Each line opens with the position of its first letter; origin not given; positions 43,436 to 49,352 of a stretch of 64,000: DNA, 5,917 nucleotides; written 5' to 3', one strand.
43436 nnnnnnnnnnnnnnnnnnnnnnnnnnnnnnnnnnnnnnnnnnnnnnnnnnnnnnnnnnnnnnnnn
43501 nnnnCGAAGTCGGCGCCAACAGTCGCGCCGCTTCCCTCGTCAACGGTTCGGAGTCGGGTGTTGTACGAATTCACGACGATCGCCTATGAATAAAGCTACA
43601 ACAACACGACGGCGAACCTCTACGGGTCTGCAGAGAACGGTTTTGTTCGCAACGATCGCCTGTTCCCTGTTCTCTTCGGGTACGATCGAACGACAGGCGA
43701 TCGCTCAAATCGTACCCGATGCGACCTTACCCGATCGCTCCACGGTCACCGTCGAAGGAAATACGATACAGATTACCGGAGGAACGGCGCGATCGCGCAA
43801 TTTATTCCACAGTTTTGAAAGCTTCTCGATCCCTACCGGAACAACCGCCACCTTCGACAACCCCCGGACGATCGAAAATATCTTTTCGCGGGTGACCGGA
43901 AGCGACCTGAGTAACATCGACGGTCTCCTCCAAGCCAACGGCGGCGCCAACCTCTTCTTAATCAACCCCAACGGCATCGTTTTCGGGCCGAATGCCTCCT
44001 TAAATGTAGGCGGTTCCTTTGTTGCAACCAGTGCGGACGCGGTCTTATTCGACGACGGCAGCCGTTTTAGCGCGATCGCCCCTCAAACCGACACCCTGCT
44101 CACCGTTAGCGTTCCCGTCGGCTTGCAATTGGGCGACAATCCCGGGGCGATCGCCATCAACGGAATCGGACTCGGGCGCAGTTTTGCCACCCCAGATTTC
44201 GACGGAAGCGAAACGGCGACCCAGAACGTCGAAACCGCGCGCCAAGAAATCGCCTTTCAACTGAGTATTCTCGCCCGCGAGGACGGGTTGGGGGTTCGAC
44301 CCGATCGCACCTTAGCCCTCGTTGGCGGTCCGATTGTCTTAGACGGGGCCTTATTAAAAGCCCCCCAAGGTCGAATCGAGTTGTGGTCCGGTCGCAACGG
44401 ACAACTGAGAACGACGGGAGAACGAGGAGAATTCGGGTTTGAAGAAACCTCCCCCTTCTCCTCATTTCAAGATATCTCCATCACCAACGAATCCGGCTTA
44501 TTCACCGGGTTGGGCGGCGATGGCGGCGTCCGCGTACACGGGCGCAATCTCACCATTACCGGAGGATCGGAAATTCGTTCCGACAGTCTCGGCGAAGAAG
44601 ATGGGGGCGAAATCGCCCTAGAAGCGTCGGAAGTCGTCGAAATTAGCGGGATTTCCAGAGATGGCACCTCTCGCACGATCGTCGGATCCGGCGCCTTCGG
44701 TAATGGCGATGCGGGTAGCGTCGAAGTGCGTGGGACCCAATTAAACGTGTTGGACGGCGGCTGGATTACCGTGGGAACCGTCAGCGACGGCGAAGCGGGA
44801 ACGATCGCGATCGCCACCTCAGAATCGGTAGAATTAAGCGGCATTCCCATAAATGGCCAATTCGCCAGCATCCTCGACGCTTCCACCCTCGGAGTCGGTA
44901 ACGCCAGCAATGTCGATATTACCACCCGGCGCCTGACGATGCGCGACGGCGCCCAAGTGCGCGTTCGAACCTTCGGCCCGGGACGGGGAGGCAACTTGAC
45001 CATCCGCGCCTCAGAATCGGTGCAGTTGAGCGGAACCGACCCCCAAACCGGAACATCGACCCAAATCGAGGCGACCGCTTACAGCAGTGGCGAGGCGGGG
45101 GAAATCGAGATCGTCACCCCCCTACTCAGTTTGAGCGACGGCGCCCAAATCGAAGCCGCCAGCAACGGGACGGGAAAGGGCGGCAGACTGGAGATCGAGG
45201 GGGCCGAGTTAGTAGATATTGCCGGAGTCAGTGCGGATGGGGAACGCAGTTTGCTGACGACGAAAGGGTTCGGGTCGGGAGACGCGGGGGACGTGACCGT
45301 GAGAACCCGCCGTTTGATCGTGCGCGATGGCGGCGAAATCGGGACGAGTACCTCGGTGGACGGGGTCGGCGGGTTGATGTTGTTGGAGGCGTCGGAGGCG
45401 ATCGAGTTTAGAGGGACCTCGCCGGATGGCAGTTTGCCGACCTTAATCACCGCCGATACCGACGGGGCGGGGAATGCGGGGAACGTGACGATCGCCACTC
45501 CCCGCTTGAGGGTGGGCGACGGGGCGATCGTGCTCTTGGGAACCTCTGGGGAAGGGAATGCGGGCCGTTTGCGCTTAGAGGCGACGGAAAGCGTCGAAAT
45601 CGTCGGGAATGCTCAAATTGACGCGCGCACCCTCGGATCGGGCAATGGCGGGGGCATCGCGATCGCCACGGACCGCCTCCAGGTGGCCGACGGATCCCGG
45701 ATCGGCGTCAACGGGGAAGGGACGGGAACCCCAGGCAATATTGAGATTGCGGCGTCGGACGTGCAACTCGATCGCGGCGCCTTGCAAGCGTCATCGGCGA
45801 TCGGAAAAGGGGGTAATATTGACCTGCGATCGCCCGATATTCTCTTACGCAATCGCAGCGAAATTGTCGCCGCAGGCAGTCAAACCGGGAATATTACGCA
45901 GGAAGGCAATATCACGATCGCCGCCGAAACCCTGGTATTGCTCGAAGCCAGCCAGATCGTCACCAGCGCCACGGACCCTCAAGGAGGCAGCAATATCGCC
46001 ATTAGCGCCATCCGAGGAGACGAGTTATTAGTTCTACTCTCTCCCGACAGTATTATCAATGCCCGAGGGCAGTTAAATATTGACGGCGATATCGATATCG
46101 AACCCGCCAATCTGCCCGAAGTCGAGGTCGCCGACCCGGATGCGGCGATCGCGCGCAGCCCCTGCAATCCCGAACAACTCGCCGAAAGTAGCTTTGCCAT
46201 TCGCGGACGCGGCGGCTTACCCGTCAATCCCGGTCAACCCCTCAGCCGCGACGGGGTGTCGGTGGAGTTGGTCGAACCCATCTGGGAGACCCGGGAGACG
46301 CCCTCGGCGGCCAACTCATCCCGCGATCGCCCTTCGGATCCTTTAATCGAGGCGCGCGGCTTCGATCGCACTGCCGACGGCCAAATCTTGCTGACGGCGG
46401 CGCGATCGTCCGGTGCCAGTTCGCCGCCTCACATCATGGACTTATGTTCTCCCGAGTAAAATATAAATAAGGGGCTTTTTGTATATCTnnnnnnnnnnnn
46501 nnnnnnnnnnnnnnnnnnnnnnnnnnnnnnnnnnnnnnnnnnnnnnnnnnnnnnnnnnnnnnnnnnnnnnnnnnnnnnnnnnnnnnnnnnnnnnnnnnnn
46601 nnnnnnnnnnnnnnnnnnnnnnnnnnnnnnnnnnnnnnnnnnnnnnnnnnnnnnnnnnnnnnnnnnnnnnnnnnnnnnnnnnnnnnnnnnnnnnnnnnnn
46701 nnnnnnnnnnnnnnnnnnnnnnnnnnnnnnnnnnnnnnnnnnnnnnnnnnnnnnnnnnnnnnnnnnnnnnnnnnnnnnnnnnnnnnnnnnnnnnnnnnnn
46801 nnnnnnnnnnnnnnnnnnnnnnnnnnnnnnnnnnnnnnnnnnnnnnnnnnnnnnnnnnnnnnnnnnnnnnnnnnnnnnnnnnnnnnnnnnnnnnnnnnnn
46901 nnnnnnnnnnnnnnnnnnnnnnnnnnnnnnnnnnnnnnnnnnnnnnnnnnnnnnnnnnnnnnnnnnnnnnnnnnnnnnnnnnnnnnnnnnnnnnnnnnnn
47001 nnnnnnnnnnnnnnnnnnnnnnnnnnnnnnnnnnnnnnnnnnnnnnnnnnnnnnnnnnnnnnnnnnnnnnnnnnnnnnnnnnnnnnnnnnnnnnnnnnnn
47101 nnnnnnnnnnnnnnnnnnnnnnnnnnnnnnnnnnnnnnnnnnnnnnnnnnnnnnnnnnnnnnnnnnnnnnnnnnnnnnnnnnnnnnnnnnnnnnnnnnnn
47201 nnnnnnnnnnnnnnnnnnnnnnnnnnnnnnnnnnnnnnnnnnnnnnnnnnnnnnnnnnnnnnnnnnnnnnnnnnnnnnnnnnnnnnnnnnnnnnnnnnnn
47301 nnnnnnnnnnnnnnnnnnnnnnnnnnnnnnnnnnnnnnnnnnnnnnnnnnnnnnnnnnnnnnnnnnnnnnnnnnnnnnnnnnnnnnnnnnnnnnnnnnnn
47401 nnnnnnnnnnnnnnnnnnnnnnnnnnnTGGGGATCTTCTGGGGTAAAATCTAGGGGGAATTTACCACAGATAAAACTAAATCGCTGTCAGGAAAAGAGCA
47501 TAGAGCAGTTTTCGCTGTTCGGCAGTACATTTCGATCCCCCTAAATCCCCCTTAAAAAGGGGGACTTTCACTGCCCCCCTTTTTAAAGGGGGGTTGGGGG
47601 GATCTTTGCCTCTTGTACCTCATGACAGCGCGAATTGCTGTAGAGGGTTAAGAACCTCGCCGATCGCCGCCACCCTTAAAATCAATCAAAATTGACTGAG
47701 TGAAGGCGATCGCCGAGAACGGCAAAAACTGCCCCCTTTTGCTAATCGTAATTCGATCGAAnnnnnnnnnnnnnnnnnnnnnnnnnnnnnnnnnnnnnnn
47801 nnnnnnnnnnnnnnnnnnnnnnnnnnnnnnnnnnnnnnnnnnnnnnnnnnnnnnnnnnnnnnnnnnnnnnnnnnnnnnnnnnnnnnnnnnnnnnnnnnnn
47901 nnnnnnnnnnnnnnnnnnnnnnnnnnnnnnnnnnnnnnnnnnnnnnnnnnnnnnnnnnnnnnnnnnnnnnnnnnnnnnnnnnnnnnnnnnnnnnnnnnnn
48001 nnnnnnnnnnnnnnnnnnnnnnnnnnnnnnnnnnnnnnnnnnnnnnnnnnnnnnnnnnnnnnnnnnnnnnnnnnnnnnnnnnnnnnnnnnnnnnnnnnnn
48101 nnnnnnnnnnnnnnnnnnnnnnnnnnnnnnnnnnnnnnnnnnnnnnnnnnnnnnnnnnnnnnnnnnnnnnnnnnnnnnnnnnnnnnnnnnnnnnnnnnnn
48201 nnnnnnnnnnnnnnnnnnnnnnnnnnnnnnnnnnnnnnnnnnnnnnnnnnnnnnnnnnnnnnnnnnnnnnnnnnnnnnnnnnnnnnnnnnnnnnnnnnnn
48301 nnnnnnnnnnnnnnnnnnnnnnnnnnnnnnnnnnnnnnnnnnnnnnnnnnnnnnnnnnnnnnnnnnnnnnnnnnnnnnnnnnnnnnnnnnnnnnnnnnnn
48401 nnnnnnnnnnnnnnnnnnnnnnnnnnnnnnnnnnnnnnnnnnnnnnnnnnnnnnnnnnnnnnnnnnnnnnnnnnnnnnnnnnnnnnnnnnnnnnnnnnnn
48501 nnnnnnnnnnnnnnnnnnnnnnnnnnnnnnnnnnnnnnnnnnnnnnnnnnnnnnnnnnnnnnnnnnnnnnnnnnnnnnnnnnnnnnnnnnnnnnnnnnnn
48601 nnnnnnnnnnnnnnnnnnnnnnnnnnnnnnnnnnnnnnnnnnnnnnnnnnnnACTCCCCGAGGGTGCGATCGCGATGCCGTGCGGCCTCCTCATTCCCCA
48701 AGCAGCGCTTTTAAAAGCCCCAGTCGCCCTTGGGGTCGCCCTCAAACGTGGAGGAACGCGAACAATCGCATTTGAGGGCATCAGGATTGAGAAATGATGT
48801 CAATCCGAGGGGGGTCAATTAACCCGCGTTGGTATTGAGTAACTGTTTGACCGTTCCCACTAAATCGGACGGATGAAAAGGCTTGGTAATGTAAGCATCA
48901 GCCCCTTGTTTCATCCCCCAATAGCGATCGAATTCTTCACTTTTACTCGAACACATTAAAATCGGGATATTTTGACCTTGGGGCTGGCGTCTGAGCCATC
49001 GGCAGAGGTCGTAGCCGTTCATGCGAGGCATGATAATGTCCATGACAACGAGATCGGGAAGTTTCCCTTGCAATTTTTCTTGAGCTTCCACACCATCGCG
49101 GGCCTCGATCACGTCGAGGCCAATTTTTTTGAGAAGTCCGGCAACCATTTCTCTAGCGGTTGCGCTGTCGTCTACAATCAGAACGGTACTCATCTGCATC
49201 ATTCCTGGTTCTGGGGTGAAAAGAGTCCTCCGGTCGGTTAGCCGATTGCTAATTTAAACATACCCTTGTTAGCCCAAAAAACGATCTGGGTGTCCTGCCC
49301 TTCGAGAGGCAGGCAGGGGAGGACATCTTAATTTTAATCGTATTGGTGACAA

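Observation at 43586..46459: Orphan TpsA-type exoprotein without a TpsB transporter in the window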

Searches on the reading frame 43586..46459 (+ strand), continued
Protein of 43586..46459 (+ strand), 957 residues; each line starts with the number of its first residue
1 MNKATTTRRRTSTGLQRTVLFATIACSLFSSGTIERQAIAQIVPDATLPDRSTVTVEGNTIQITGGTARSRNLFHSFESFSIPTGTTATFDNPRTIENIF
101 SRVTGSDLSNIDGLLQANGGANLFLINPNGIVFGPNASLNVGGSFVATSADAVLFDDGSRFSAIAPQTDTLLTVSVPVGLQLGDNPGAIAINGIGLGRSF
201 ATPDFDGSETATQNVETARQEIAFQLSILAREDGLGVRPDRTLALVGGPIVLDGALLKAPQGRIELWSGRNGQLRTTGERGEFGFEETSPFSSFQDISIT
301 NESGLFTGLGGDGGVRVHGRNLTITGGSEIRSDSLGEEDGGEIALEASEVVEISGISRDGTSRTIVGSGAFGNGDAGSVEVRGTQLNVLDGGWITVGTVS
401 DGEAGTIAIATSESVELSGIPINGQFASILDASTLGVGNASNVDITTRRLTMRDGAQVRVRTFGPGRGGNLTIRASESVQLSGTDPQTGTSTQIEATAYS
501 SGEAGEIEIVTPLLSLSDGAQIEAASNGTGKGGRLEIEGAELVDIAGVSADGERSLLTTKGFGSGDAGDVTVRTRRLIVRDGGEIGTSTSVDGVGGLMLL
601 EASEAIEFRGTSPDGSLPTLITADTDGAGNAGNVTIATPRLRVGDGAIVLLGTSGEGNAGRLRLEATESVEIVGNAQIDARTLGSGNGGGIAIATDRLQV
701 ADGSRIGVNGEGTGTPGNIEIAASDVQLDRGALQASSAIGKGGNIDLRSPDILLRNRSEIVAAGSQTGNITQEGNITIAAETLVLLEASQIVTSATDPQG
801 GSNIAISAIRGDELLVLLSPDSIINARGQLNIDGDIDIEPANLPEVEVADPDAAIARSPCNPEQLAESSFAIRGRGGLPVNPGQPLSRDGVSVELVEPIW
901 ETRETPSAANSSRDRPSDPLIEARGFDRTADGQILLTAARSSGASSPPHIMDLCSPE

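Call 83: fold_search(model_id=the predicted structure, library=pdb)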
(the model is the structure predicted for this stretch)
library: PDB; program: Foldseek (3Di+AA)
matches with E <= 10: 134; with E <= 0.001: 12
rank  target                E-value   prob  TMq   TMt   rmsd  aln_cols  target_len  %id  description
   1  8vbb_A                2.2e-11  1.00  0.19  0.17  25.4      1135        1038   14  The secreted adhesin EtpA of Enterotoxigenic Escherichia coli in complex with the mouse mAb 1G05 (released 2024-09-04)
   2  4rm6                  3.5e-08  1.00  0.35  0.42  12.4      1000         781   12  Crystal structure of Hemopexin Binding Protein (released 2016-05-18)
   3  4rt6_A                7.6e-08  1.00  0.30  0.34  12.5       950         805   10  Structure of a complex between hemopexin and hemopexin binding protein (released 2016-05-18)
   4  2odl                  3.0e-07  1.00  0.29  0.69   8.1       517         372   16  Crystal structure of the HMW1 secretion domain from Haemophilus influenzae (released 2007-08-21)
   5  8cpk_B                1.1e-06  1.00  0.27  0.63   9.1       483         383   18  Crystal structure of EtpA secretion domain from Enterotoxigenic Escherichia coli (released 2024-01-10)
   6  8cpk_A                1.9e-06  1.00  0.27  0.61  10.2       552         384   18  Crystal structure of EtpA secretion domain from Enterotoxigenic Escherichia coli (released 2024-01-10)
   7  4i84_A                2.0e-05  1.00  0.20  0.55  10.0       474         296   13  The crystal structure of the Haemophilus influenzae HxuA secretion domain involved in the two-partner secretion pathwa (released 2013-11-13)
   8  4i84_B                2.4e-04  1.00  0.18  0.56  11.5       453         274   14  The crystal structure of the Haemophilus influenzae HxuA secretion domain involved in the two-partner secretion pathwa (released 2013-11-13)
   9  5kkd_A                5.5e-04  1.00  0.17  0.72   3.8       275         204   14  Truncated hemolysin A Y134A from P. mirabilis at 2.1 Angstroms resolution crystallized in a high salt condition (released 2017-03-22)
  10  6q0p                  6.3e-04  1.00  0.17  0.64   4.6       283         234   15  P. mirabilis hemolysin A mutant - Y134S (released 2020-08-05)
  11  5kdk                  8.7e-04  1.00  0.18  0.66   4.5       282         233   16  Truncated hemolysin A from P. mirabilis at 2.0 Angstroms resolution crystallized in a high salt condition (released 2017-06-14)
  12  6pzl                  8.7e-04  1.00  0.17  0.64   4.8       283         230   14  P. mirabilis hemolysin A mutant - Q125A (released 2020-08-05)
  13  1rwr                  1.3e-03  1.00  0.19  0.55   8.9       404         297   13  Crystal structure of filamentous hemagglutinin secretion domain (released 2004-04-13)
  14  4w8t                  1.3e-03  1.00  0.17  0.64   4.6       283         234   15  Crystal structure of truncated hemolysin A Q125S from P. mirabilis at 1.5 Angstroms resolution (released 2015-10-07)
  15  4w8r                  1.5e-03  1.00  0.18  0.65   4.2       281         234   15  Crystal structure of hemolysin A Y134F from P. mirabilis at 1.5 Angstroms resolution (released 2015-10-07)
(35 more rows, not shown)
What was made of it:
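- On TpsA passenger of two-partner (type Vb) secretion: Foldseek top 23 hits are all TpsA proteins: EtpA 2e-11, HxuA 3.5e-8, HMW1 3e-7 (call 83).
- Checked: Its best PDB matches are all TpsA proteins: EtpA, HxuA, HMW1, HpmA and FHA (call 83).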

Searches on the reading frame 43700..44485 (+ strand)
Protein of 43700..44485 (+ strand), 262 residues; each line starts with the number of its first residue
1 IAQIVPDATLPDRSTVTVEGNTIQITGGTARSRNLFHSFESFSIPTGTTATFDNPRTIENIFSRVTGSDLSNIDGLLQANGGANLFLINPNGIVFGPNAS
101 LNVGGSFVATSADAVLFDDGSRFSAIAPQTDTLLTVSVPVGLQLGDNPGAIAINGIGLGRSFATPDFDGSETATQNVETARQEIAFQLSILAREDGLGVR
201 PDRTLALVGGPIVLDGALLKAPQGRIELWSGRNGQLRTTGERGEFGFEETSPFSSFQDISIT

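Call 80: find_homologous_proteins(query=window:43700-44485:+, max_evalue=1e-10)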
Query window:43700-44485:+ (262 aa): 1092 proteins with E <= 1e-10 among 3056 candidates; the best 120 are listed.
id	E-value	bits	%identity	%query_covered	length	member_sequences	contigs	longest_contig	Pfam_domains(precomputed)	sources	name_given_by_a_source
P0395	3.2e-67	245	51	99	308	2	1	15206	PF05860.20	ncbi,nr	ncbi:MAG: filamentous hemagglutinin N-terminal domain-containing protein [Hydrococcus sp. CRU_1_1]|n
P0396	1.0e-65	240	56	88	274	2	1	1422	PF05860.20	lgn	-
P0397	1.8e-61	226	55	87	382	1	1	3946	PF05860.20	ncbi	-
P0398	2.1e-61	226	55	88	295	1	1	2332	PF05860.20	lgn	-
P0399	3.2e-60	222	50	100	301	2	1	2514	PF05860.20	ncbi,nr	ncbi:MAG: filamentous hemagglutinin N-terminal domain-containing protein, partial [Cyanobacteriota b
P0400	5.4e-60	221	53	90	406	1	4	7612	PF05860.20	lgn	-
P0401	1.1e-59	220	51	99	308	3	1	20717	PF05860.20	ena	-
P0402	1.4e-59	220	52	94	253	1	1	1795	PF05860.20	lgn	-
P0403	1.6e-59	220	50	93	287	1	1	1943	PF05860.20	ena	-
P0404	2.6e-59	219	47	100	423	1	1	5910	PF05860.20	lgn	-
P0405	2.7e-59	219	55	81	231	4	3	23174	PF05860.20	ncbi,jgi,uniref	ncbi:filamentous hemagglutinin N-terminal domain-containing protein [Microseira sp. BLCC-F43]|jgi:fi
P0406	4.2e-59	218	48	98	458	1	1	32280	PF05860.20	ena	-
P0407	6.5e-59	218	53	90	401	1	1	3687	PF05860.20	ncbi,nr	ncbi:Putative hemagglutinin-related protein [Geitlerinema sp. FC II]|nr:Putative hemagglutinin-relat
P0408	7.5e-59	217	49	99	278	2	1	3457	PF05860.20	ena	-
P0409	8.7e-59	217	50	98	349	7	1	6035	PF05860.20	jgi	jgi:filamentous hemagglutinin family protein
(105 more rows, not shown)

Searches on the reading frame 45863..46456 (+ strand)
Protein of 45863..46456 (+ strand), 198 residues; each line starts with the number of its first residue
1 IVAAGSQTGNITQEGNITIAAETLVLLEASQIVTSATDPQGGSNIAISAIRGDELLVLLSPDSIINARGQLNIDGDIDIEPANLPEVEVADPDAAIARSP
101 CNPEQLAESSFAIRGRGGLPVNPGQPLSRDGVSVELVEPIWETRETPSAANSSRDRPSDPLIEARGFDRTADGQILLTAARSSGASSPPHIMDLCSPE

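Call 50: predict_structure(alignment_id=A2)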
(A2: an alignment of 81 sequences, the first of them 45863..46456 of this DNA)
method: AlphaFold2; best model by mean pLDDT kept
length: 198 residues; sequences in the alignment: 81
mean_pLDDT: 66.5   pTM: 0.39
mean pLDDT of the five models: 66.5, 63.5, 63.0, 57.3, 48.1
residues with pLDDT >= 90: 30; 70-90: 52; 50-70: 77; < 50: 39
segments of 3 or more residues with pLDDT < 50: 111-115, 131-143, 151-155, 188-196
pLDDT, mean of each block of 10 residues (from residue 1): 73 82 91 82 88 85 90 76 54 56 55 50 56 43 48 52 74 74 49 46
secondary structure, 60 per line:
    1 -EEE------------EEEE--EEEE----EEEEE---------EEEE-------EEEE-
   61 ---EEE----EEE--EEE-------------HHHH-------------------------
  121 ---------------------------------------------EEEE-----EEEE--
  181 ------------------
elements in order: E2-4 E17-20 E23-26 E31-35 E45-48 E56-59 E64-66 E71-73 E76-78 H92-95 E166-169 E175-178
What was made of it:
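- Tried and rejected: AF2 on the tail gave low confidence, so I did not attempt a fold search of the tail (call 50).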

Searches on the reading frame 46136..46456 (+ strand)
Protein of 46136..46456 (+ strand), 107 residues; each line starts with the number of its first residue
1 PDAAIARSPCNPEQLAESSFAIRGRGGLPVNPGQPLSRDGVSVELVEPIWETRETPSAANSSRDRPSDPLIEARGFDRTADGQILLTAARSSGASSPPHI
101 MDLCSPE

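Call 60: search_protein_representatives(alignment_id=A3)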
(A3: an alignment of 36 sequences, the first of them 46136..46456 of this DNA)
Query: 36 sequences, 107 profile positions. Proteins with E-value up to 0.001 (for the whole library): 6839; up to 1e-10: 4281; up to 1e-30: 13. The best 150 are listed.
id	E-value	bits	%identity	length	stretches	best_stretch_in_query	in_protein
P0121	1.3e-32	128.4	-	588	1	2-106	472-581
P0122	1.8e-32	127.9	-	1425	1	2-106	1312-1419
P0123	2.2e-32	127.6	-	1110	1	2-106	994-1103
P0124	2.6e-32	127.4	-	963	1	3-106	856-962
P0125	8.2e-32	125.8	-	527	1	2-106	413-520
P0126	1.4e-31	125.0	-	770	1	2-106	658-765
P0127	3.8e-31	123.7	-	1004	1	4-106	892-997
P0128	3.9e-31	123.6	-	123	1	1-106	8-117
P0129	4.6e-31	123.4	-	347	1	2-106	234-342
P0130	4.9e-31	123.3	-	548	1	2-106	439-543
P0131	5.9e-31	123.0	-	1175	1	1-106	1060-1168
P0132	6.1e-31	123.0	-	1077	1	2-106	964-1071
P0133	8.6e-31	122.5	-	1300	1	2-106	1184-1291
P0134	1.2e-30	122.1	-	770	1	2-106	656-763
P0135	1.6e-30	121.6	-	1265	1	2-105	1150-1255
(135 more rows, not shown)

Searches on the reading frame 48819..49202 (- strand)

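Call 8: search_protein_families(library=pfam, proteins=[window:48819-49202:-], max_evalue=0.01)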
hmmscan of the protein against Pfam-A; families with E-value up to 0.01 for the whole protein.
window:48819-49202:- (127 aa): 1 family
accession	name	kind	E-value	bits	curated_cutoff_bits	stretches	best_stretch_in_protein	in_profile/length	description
PF00072.30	Response_reg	-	5e-29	101.2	30.2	1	7-118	1-110/111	Response regulator receiver domain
